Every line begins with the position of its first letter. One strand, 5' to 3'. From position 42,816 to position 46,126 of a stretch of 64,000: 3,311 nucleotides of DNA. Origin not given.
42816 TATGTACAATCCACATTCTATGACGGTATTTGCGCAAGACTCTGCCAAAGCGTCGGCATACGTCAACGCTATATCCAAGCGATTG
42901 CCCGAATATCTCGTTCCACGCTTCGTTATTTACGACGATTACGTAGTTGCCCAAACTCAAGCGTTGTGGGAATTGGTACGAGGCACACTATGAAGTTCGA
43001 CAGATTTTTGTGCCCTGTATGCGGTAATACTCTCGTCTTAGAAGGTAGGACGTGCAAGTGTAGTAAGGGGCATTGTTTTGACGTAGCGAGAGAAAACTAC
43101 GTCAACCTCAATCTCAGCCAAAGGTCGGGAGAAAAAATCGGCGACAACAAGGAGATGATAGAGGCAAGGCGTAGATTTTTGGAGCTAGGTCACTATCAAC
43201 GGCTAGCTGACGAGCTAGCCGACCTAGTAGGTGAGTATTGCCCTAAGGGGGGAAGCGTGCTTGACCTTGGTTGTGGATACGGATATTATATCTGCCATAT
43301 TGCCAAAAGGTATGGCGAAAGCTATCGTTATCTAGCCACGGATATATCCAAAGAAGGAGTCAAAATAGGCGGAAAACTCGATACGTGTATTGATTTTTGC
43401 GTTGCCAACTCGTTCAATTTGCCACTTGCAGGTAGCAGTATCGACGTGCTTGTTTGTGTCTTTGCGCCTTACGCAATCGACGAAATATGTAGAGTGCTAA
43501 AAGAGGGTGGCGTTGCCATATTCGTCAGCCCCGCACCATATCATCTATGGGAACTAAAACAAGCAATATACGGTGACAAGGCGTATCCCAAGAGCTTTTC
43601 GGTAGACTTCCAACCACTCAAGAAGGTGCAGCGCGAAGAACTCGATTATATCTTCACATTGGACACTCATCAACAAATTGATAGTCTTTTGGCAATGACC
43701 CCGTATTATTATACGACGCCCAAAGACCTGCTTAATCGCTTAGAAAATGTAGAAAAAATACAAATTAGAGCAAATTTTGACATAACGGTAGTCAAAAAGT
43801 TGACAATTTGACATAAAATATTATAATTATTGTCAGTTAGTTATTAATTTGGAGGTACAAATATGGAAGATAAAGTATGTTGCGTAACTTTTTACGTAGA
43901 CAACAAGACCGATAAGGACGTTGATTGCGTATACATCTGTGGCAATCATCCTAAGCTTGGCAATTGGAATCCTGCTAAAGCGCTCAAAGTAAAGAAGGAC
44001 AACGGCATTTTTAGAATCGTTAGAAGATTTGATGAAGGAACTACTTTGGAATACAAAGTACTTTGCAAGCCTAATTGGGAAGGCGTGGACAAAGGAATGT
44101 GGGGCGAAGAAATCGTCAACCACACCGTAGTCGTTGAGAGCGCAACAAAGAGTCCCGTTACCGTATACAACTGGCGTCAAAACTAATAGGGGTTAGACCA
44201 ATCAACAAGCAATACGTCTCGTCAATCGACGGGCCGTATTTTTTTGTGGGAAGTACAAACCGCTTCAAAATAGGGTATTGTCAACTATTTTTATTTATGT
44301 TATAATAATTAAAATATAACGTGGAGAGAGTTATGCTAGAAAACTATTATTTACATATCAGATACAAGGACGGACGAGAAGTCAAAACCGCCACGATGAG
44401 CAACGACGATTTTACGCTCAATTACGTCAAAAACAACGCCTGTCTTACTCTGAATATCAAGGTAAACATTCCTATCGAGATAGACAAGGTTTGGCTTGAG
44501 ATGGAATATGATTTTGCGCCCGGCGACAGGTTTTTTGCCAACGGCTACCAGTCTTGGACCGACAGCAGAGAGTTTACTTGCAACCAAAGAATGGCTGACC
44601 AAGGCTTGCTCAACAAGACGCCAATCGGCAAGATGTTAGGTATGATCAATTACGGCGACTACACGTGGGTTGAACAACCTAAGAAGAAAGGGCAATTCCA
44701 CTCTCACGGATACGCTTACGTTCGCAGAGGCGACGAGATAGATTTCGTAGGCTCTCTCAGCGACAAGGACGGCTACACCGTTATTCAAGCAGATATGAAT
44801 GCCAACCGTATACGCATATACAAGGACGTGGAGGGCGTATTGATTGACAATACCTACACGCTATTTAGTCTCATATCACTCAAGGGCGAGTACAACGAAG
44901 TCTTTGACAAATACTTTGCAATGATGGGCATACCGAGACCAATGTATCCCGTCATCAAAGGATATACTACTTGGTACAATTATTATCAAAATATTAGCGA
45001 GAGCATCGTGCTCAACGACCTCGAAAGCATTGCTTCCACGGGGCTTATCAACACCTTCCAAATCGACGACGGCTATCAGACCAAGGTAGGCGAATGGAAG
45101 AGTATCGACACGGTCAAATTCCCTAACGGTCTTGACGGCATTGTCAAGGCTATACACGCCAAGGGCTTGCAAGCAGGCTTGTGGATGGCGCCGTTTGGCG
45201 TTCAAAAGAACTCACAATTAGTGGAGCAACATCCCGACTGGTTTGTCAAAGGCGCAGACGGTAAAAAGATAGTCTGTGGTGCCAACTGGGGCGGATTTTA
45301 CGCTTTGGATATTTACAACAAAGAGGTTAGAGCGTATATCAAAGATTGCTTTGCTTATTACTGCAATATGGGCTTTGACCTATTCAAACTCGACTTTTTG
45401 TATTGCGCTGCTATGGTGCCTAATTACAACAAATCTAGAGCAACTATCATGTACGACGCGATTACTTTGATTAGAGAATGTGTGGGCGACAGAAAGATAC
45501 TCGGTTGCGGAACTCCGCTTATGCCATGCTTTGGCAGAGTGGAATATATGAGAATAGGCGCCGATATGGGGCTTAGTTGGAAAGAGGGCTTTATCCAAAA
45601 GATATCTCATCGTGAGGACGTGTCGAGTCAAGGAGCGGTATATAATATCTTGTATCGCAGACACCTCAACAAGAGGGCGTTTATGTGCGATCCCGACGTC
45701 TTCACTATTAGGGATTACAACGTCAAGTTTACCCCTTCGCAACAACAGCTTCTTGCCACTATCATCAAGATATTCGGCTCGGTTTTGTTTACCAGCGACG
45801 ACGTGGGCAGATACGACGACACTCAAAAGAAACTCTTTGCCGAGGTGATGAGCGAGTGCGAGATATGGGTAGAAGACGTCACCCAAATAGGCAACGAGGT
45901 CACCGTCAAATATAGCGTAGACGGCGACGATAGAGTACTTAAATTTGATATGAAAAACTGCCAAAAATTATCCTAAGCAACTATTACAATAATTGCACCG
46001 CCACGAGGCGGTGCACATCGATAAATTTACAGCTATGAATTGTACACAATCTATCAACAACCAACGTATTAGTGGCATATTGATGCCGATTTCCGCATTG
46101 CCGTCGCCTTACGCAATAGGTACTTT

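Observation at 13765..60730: Dispersed near-palindromic motif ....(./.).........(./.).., 8 copies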

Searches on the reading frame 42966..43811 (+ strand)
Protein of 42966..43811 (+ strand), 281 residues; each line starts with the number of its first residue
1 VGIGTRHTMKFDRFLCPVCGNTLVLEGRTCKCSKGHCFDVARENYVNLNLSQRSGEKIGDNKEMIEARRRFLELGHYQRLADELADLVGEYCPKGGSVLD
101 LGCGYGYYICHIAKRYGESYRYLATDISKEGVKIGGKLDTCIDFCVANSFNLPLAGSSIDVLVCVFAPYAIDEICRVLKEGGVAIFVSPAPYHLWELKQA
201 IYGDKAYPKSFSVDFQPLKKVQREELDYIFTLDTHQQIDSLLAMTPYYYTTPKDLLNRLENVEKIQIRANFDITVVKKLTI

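Call 8: search_protein_families(library=ncbifam, proteins=[window:42966-43811:+])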
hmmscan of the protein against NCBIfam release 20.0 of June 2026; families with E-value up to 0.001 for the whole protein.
window:42966-43811:+ (281 aa): 15 families
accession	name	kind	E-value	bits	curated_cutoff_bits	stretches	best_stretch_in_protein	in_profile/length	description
NF008300.0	PRK11088.1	equivalog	4.3e-65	219.9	303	1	13-278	2-270/272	23S rRNA (guanine(745)-N(1))-methyltransferase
NF000488.1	chrB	exception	1.9e-30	106.2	620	1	15-266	10-262/280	23S rRNA (guanine(748)-N(1))-methyltransferase ChrB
NF000133.1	Erm32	exception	1e-25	90.8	550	1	15-265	10-264/280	23S rRNA (guanine(748)-N(1))-methyltransferase Erm(32)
NF000476.1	myrA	exception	2.5e-22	79.8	625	1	13-199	8-210/295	23S rRNA (guanine(748)-N(1))-methyltransferase MyrA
TIGR02072.1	BioC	equivalog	1.1e-13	51.6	184.95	1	79-259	18-195/244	malonyl-ACP O-methyltransferase BioC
NF045667.1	MTase_DVU1556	equivalog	7.9e-09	35.3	155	1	82-184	12-117/213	DVU_1556 family methyltransferase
TIGR01934.1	MenG_MenH_UbiE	subfamily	2.8e-06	26.8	158.35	1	91-194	38-149/223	ubiquinone/menaquinone biosynthesis methyltransferase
NF001244.0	PRK00216.1-5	equivalog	4.5e-06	26.1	216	1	95-205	49-174/236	bifunctional demethylmenaquinone methyltransferase/2-methoxy-6-polyprenyl-1,4-benzoquinol methylase UbiE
NF004452.0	PRK05785.1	equivalog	1.5e-05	24.6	207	1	69-180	26-132/228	hypothetical protein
NF045823.1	PthPhpthDimycoMt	equivalog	7.8e-05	22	300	1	94-184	66-164/256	phthiotriol/phenolphthiotriol dimycocerosates methyltransferase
NF041255.1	mycofact_MftM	equivalog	0.00015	21.2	200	1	94-162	139-208/289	mycofactocin oligosaccharide methyltransferase MftM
NF001080.0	PRK00121.2-2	equivalog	0.00022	20.5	132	1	98-174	50-120/224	tRNA (guanosine(46)-N7)-methyltransferase TrmB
NF007610.0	PRK10258.1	equivalog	0.00038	19.9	342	1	80-202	30-154/251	malonyl-ACP O-methyltransferase BioC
NF043040.1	corrin_prot_MT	hypoth_equivalog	0.00063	19.2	180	0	70-115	20-62/216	corrinoid protein-associated methyltransferase CpaM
TIGR02021.1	BchM-ChlM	equivalog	0.00077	18.9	158.9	0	63-134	24-91/218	magnesium protoporphyrin IX methyltransferase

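Call 23: find_related_loci(query=window:42966-43811:+, collection=metagenome_contigs, flank=10000)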
Query window:42966-43811:+ (281 aa) in metagenome_contigs; peptide patterns used: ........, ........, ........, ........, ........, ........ (x = any residue, [..] = any of these).
147 stretches matched a pattern; 9 encode a relative of the query (tblastn E <= 1e-3); 9 distinct loci.
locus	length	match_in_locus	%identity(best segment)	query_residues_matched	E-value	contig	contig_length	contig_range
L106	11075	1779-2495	56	40-278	6e-95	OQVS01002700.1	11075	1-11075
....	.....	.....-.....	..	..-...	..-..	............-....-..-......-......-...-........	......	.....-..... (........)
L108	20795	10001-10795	39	14-279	2e-58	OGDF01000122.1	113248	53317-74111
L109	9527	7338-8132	39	14-279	2e-58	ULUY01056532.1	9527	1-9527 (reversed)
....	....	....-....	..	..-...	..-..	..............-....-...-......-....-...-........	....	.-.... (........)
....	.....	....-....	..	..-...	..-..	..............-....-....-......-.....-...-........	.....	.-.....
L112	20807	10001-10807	37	14-278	1e-54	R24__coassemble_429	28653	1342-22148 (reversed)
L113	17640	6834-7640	37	14-278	1e-54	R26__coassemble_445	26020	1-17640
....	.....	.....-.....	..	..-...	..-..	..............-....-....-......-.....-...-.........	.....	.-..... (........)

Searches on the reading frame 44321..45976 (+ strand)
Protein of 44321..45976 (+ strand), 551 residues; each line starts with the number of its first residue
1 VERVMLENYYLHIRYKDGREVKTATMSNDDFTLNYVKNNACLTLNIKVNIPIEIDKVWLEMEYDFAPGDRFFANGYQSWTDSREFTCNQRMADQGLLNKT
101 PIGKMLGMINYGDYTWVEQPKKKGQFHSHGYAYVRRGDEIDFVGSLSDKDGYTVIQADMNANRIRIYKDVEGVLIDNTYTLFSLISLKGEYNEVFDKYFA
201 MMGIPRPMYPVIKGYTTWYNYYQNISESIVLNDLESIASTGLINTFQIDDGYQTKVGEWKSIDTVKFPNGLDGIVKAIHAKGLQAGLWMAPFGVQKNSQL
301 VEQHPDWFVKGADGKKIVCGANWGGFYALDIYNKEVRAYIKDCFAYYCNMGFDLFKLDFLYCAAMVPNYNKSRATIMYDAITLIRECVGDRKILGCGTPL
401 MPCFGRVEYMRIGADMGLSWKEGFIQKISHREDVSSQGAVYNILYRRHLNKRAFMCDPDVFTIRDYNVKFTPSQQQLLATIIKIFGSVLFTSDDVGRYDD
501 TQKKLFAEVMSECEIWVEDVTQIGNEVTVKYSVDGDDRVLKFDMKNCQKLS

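Call 9: search_protein_families(library=ncbifam, proteins=[window:44321-45976:+])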
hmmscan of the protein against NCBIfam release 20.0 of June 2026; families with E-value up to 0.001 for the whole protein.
window:44321-45976:+ (551 aa): 2 families
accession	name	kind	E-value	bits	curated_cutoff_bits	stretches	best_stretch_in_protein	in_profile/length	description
NF053652.1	BtArabpyrBAD1528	equivalog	4.9e-08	31.4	1100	1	249-359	359-466/730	beta-L-arabinopyranosidase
NF007940.0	PRK10658.1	equivalog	1e-07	30.8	606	1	191-359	246-416/771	alpha-xylosidase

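Call 29: search_protein_families(library=pfam, proteins=[window:44321-45976:+], max_evalue=0.01)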
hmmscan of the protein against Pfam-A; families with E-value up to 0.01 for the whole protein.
window:44321-45976:+ (551 aa): 6 families
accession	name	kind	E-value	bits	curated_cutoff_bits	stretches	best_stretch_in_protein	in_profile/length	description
PF02065.24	Melibiase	-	1.4e-17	64.2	27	1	189-345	21-176/347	Melibiase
PF01055.32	Glyco_hydro_31_2nd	-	3.1e-09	37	23.5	1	244-364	39-161/328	Glycosyl hydrolases family 31 TIM-barrel domain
PF14885.12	GHL15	-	0.00089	19.7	27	1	297-341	39-77/271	Hypothetical glycosyl hydrolase family 15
PF13200.12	DUF4015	-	0.0017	18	27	1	251-360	42-146/313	Putative glycosyl hydrolase domain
PF01352.32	KRAB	-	0.0055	16.8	20.4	0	488-512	9-33/42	KRAB box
PF14871.12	GHL6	-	0.0066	17.1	35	0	263-316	39-88/132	Hypothetical glycosyl hydrolase 6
